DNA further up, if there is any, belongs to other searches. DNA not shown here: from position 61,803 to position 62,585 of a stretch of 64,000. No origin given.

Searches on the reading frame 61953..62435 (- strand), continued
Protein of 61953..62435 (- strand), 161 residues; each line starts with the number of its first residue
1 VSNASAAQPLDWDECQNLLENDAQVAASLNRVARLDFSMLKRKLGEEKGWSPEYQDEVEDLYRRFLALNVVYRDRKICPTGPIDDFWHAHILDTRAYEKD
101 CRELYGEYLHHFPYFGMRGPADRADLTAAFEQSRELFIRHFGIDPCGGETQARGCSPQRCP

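Call 54: get_annotated_region(hit=H4, flank=7000)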
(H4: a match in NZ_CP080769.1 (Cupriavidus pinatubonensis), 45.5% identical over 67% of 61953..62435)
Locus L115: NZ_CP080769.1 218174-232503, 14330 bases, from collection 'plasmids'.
description: Cupriavidus pinatubonensis strain HN-2 plasmid p2, complete sequence
organism: Cupriavidus pinatubonensis (NCBI taxid 248026)
taxonomy: Bacteria; Pseudomonadota; Betaproteobacteria; Burkholderiales; Burkholderiaceae; Cupriavidus; Cupriavidus pinatubonensis
host: -; source: genomic assembly,soil; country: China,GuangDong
typing (MOB-suite, as given by PLSDB): non-mobilizable
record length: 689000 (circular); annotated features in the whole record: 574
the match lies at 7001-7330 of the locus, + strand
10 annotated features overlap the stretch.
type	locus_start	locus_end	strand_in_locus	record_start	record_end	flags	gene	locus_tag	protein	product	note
CDS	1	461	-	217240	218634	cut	-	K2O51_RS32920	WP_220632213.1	hypothetical protein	-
CDS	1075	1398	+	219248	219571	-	-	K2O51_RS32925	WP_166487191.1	hypothetical protein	-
CDS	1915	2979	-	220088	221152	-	-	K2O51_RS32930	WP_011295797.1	CBASS cGAMP-activated phospholipase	-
CDS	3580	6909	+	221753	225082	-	-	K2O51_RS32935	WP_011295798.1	EAL domain-containing protein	-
CDS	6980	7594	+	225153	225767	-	-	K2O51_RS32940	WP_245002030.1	hypothetical protein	-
CDS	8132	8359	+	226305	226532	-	-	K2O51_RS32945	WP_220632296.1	DUF2188 domain-containing protein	-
CDS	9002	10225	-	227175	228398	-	-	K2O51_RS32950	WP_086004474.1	ISL3 family transposase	-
CDS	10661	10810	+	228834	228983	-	-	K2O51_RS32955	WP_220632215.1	IS3 family transposase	-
CDS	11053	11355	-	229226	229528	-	-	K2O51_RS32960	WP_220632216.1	hypothetical protein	-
CDS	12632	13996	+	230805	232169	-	-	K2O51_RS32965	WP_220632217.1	sensor domain-containing diguanylate cyclase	-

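Call 58: search_protein_families(library=pfam, proteins=[L112:15858-16706:+, L112:19793-21649:+, L112:18540-19415:-, L112:4641-6284:+, L112:6291-7910:+, L113:7411-8736:+, L113:6944-7417:+], max_evalue=0.01)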
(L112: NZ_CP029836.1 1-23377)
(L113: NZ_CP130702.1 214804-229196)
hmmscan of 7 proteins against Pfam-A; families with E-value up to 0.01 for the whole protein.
L112:15858-16706:+ (283 aa): 1 family
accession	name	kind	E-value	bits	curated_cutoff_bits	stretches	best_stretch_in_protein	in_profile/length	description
PF05721.19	PhyH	-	2.7e-30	106.7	22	1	20-253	2-212/213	Phytanoyl-CoA dioxygenase (PhyH)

L112:19793-21649:+ (619 aa): 4 families
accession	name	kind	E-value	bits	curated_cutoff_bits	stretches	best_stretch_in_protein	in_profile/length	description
PF05265.19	DUF723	-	3.5e-10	40.1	20.9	0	239-279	18-60/60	Protein of unknown function (DUF723)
PF14311.12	DUF4379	-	3.4e-06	27.6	24.5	0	171-207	17-54/56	Probable Treble clef zinc finger domain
PF12957.13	DUF3846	-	0.00019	22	27.5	0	99-126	34-61/103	Domain of unknown function (DUF3846)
PF23004.2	PHDvar_NSD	-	0.0042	17.5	27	0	321-331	35-45/47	Histone-lysine N-methyltransferase NSD-like, variant PHD zinc finger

L112:18540-19415:- (292 aa): 2 families
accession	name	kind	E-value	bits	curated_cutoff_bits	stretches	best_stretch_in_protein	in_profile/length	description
PF14280.11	DUF4365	-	0.00018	22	24.3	1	47-154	16-124/139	Domain of unknown function (DUF4365)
PF22340.1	TubZ_C_3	-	0.0049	17.3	27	0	78-151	6-82/88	Tubulin-like protein TubZ, C-terminal domain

L112:4641-6284:+ (548 aa): 2 families
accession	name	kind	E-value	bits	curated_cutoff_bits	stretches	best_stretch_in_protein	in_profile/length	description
PF20720.3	nSTAND3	-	0.0069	16.5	27.2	0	244-273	6-35/155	Novel STAND NTPase 3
PF13481.12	AAA_25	-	0.0086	16.1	27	0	251-280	29-58/195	AAA domain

L112:6291-7910:+ (540 aa): 2 families
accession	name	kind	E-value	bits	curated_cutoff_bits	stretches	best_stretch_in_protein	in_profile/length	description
PF04411.18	PDDEXK_7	-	1.5e-09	38.6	22.1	1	349-485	2-161/164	PD-(D/E)XK nuclease superfamily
PF09823.15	DUF2357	-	6.3e-06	26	23.3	1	78-301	10-228/251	Domain of unknown function (DUF2357)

L113:7411-8736:+ (442 aa): 1 family
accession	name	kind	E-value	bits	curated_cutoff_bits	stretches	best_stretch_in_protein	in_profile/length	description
PF01554.23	MatE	-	0.00051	20.2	24.9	1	271-400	26-159/161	MatE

L113:6944-7417:+ (158 aa): 1 family
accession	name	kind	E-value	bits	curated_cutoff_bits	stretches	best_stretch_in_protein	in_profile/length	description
PF07173.17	GRDP-like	-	3.5e-05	25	22.7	1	61-108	94-143/143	Glycine-rich domain-containing protein-like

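Call 78: search_solved_structures(query=A4, max_evalue=10)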
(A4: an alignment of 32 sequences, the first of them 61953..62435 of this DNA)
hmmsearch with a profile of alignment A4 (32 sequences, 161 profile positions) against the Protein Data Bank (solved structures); distinct sequences matched with E-value up to 10: 0.

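Call 88: predict_structure(alignment_id=A4)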
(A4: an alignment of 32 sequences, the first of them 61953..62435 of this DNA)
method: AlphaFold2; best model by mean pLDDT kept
length: 161 residues; sequences in the alignment: 32
mean_pLDDT: 79.3   pTM: 0.78
mean pLDDT of the five models: 79.3, 78.4, 77.5, 76.2, 73.4
residues with pLDDT >= 90: 52; 70-90: 77; 50-70: 12; < 50: 20
segments of 3 or more residues with pLDDT < 50: 1-5, 148-161
pLDDT, mean of each block of 10 residues (from residue 1): 53 80 92 94 91 91 93 83 86 90 86 62 80 86 66 42 30
secondary structure, 60 per line:
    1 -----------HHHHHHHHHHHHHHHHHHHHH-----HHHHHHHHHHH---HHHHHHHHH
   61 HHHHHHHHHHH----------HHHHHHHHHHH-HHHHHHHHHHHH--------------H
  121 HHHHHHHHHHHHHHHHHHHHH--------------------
elements in order: H12-32 H38-48 H52-71 H82-92 H94-105 H120-141

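Call 92: fold_search(model_id=the predicted structure, library=pdb)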
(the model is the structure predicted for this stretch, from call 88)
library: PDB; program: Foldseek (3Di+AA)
matches with E <= 10: 61; with E <= 0.001: 0
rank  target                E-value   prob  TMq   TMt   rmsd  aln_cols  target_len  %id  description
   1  5ijj_B                4.9e-01  0.10  0.17  0.17  17.8       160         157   16  Structure of the SPX domain of Chaetomium thermophilum Glycerophosphodiester Phosphodiesterase 1 in complex with inosi (released 2016-04-27)
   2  5ijj_A                7.5e-01  0.07  0.15  0.15  17.7       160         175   17  Structure of the SPX domain of Chaetomium thermophilum Glycerophosphodiester Phosphodiesterase 1 in complex with inosi (released 2016-04-27)
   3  2clb_B                1.0e+00  0.09  0.20  0.20  14.5       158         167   14  The structure of the DPS-like protein from Sulfolobus solfataricus reveals a bacterioferritin-like di-metal binding si (released 2006-07-17)
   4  7efv_B                1.5e+00  0.08  0.22  0.21  13.5       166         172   12  Crystal structure of octameric state of C-phycocyanin from Thermoleptolyngbya sp. O-77 (released 2021-11-17)
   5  2clb_A                1.5e+00  0.07  0.19  0.18  14.7       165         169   13  The structure of the DPS-like protein from Sulfolobus solfataricus reveals a bacterioferritin-like di-metal binding si (released 2006-07-17)
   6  8ftx_MODEL_1_A        2.4e+00  0.09  0.17  0.14  11.8        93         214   14  FlgN-FliJ fusion complex (released 2023-07-05)
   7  2clb_D                2.4e+00  0.06  0.19  0.19  14.7       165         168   13  The structure of the DPS-like protein from Sulfolobus solfataricus reveals a bacterioferritin-like di-metal binding si (released 2006-07-17)
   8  8q6o_G                3.0e+00  0.04  0.16  0.13  23.2       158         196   18  X. laevis CMG dimer bound to dimeric DONSON - without ATPase (released 2023-10-18)
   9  8e9h_J                3.0e+00  0.03  0.15  0.11  15.2       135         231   16  Mycobacterial respiratory complex I, fully-inserted quinone (released 2022-10-12)
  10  7zoq_A                3.7e+00  0.03  0.20  0.06  19.9       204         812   13  Cryo-EM structure of a CRISPR effector in complex with a caspase regulator (released 2022-11-30)
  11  9q0y_B                4.4e+00  0.04  0.21  0.08  13.3       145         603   19  Asymmetric syNOS (released 2026-01-14)
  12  5bwk_E                4.6e+00  0.04  0.20  0.14  14.0       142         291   10  6.0 A Crystal structure of a Get3-Get4-Get5 intermediate complex from S.cerevisiae (released 2015-10-14)
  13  9snf_B                4.9e+00  0.02  0.14  0.16  16.0       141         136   11  CTLH-CRA domain of murine RanBP10 (released 2026-02-18)
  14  3vhl_A                5.1e+00  0.03  0.14  0.09  18.3       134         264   13  Crystal structure of the DHR-2 domain of DOCK8 in complex with Cdc42 (T17N mutant) (released 2012-06-20)
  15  8rbq_D                5.1e+00  0.02  0.18  0.12  19.3       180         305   12  Cryo-EM structure of the NADH:ferredoxin oxidoreductase RNF from Azotobacter vinelandii, dithionite reduced (released 2024-06-26)
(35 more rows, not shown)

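Call 103: find_encoding_contigs(protein=P0356, flank=10000, max_places=3)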
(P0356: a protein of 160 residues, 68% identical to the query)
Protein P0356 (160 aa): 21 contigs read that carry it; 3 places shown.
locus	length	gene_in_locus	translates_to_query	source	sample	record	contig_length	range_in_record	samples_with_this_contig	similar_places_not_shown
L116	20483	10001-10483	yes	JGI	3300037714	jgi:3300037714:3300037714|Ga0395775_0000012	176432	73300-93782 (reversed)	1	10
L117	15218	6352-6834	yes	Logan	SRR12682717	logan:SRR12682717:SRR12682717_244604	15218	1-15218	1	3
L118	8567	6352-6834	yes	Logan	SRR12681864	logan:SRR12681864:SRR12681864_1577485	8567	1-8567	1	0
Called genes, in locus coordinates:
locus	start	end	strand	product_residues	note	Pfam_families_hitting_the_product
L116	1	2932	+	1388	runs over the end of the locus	PF17957:Big_7 (faint), PF19077:Big_13 (faint), PF02494:HYR (faint)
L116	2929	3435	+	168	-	-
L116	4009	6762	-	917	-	PF00962:A_deaminase (weak)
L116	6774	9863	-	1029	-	-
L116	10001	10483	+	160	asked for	PF27765:UCP032817-like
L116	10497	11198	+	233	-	PF13489:Methyltransf_23, PF08241:Methyltransf_11, PF08242:Methyltransf_12, PF13649:Methyltransf_25, PF13847:Methyltransf_31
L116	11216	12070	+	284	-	PF02668:TauD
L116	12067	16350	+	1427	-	PF00005:ABC_tran (faint), PF13304:AAA_21 (faint), PF13555:AAA_29 (faint), PF20703:nSTAND1 (faint), PF17755:UvrA_DNA-bind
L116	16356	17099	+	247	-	PF05175:MTS (weak), PF07021:MetW (weak), PF13489:Methyltransf_23, PF13847:Methyltransf_31, PF08241:Methyltransf_11, PF08242:Methyltransf_12, PF13649:Methyltransf_25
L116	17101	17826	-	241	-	PF02668:TauD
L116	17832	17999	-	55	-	-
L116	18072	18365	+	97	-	PF03544:TonB_C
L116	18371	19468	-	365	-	PF00933:Glyco_hydro_3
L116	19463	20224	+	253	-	PF00005:ABC_tran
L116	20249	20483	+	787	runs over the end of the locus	PF02687:FtsX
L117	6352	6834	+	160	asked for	PF27765:UCP032817-like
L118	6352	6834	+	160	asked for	PF27765:UCP032817-like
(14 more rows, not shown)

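Call 104: find_encoding_contigs(protein=P0295, flank=10000, max_places=2)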
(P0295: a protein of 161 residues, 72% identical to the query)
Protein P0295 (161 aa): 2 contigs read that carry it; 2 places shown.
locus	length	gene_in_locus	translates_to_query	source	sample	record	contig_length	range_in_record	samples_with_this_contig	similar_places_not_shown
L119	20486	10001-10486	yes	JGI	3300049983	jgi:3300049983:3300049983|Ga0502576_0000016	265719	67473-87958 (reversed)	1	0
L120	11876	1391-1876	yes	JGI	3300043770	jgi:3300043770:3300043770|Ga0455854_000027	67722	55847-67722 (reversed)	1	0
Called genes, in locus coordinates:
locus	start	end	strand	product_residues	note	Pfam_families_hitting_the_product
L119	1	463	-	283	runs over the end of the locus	PF00561:Abhydrolase_1, PF12697:Abhydrolase_6 (faint), PF24708:Lip_C (faint), PF07819:PGAP1 (weak)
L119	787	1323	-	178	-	PF13505:OMP_b-brl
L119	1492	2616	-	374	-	PF12833:HTH_18, PF00165:HTH_AraC (weak)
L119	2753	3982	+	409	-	PF27135:HTH_TnsB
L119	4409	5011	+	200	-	-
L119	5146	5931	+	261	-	PF13401:AAA_22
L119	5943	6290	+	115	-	-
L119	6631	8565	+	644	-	PF06527:TniQ, PF15978:TnsD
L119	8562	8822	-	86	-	-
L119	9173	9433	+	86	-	-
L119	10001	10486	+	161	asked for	PF27765:UCP032817-like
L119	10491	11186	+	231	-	PF13489:Methyltransf_23, PF13847:Methyltransf_31 (weak), PF08241:Methyltransf_11, PF08242:Methyltransf_12, PF13649:Methyltransf_25 (weak)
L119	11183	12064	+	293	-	PF02668:TauD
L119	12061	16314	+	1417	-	PF02463:SMC_N (faint), PF13191:AAA_16 (faint), PF13304:AAA_21 (faint), PF13555:AAA_29 (faint), PF20703:nSTAND1 (faint), PF17755:UvrA_DNA-bind, PF00005:ABC_tran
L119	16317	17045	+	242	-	PF13489:Methyltransf_23, PF13847:Methyltransf_31, PF08241:Methyltransf_11, PF08242:Methyltransf_12, PF13649:Methyltransf_25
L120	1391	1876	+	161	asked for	PF27765:UCP032817-like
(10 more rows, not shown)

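Call 110: search_protein_families(library=ncbifam, proteins=[window:61953-62435:-], max_evalue=0.01)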
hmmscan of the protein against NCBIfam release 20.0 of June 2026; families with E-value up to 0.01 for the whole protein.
window:61953-62435:- (161 aa): 0 families
